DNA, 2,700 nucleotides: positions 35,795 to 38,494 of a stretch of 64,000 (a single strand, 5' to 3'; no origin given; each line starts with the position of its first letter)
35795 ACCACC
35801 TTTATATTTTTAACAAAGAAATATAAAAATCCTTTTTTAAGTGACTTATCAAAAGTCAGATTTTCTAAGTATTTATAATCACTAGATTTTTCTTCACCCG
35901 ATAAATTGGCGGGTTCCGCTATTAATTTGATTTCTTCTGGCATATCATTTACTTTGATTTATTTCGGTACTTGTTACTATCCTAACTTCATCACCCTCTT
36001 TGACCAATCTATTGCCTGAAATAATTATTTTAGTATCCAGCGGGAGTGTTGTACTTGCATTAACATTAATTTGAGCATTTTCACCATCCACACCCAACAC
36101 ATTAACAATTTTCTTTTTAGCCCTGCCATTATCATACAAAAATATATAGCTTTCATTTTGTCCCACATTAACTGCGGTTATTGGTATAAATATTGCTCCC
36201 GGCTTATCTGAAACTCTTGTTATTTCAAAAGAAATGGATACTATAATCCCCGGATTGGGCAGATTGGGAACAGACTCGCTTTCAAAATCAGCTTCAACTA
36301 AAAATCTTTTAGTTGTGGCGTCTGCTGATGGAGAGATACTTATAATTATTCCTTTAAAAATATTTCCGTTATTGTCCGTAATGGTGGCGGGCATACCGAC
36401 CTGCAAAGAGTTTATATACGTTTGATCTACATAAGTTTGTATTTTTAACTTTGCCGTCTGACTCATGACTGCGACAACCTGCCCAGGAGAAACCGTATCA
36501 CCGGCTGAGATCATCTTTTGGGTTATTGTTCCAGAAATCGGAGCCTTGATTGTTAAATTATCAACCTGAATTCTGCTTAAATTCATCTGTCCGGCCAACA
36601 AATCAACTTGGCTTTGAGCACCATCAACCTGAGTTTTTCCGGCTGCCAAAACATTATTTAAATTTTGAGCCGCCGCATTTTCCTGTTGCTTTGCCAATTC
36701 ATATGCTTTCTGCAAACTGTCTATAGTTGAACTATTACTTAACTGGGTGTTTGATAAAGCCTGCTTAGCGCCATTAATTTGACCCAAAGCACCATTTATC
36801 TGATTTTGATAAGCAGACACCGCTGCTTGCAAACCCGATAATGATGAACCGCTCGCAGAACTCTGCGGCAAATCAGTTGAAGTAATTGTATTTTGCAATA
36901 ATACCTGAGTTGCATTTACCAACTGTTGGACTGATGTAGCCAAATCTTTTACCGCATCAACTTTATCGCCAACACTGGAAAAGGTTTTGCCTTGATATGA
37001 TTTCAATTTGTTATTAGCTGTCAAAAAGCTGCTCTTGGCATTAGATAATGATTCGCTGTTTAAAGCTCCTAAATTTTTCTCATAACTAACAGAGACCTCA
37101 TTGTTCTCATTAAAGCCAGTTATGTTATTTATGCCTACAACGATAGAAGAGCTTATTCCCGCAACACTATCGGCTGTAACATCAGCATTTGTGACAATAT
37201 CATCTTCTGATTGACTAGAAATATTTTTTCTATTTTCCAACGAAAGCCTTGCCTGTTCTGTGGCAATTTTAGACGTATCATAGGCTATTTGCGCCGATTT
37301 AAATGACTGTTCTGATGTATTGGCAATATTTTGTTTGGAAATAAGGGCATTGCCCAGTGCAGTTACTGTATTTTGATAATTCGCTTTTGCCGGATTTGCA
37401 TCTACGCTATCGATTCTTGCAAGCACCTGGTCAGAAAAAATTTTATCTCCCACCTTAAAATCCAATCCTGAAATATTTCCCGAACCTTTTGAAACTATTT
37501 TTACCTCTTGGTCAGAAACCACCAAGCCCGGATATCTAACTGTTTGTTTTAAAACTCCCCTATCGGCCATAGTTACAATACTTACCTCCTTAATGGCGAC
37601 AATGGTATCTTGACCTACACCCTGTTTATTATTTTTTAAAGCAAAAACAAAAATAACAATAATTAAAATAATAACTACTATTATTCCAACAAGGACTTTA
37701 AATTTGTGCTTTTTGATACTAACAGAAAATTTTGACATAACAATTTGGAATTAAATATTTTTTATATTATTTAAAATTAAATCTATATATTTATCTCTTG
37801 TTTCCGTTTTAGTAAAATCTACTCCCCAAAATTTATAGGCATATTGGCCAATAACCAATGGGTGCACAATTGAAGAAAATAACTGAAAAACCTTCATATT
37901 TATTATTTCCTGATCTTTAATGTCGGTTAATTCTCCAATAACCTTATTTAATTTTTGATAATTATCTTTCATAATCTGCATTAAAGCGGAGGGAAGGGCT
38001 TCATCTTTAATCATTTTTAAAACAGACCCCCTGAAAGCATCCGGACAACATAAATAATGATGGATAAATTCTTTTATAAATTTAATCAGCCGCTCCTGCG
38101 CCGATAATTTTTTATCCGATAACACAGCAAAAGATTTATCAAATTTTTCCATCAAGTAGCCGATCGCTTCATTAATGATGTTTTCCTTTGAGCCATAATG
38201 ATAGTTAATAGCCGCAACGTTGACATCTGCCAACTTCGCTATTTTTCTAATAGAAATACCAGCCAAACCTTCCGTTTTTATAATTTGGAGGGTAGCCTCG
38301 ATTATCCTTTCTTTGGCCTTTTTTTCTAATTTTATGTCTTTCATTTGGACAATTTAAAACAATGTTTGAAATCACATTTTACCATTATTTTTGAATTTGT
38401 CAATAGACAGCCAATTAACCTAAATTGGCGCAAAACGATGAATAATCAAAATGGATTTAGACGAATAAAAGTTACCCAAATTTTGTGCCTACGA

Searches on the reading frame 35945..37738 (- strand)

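Call 67: search_protein_families(library=pfam, proteins=[window:35945-37738:-], max_evalue=0.001)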
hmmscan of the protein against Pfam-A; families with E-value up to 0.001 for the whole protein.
window:35945-37738:- (597 aa): 3 families
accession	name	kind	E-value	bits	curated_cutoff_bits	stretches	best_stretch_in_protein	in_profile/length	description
PF16576.10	HlyD_D23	-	8.7e-16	58.3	30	1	336-484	53-200/214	Barrel-sandwich domain of CusB or HlyD membrane-fusion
PF13437.12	HlyD_3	-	9.9e-16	58.8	22.2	1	396-488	1-96/106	HlyD family secretion protein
PF00364.28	Biotin_lipoyl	-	0.00076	19.7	22.1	0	396-424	44-72/73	Biotin-requiring enzyme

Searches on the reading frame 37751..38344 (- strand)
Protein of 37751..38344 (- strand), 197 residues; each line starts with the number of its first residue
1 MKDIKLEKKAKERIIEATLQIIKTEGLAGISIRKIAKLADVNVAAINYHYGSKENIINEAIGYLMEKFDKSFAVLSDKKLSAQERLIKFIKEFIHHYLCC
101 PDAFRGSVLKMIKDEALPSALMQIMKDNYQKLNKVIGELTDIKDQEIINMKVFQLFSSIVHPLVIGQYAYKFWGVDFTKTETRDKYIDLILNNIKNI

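Call 67: search_protein_families(library=pfam, proteins=[window:37751-38344:-], max_evalue=0.001)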
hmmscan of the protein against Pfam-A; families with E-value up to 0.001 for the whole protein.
window:37751-38344:- (197 aa): 1 family
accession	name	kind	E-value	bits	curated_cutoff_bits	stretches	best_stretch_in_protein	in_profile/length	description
PF00440.29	TetR_N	-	1.1e-09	38.4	24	1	14-59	1-46/47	Bacterial regulatory proteins, tetR family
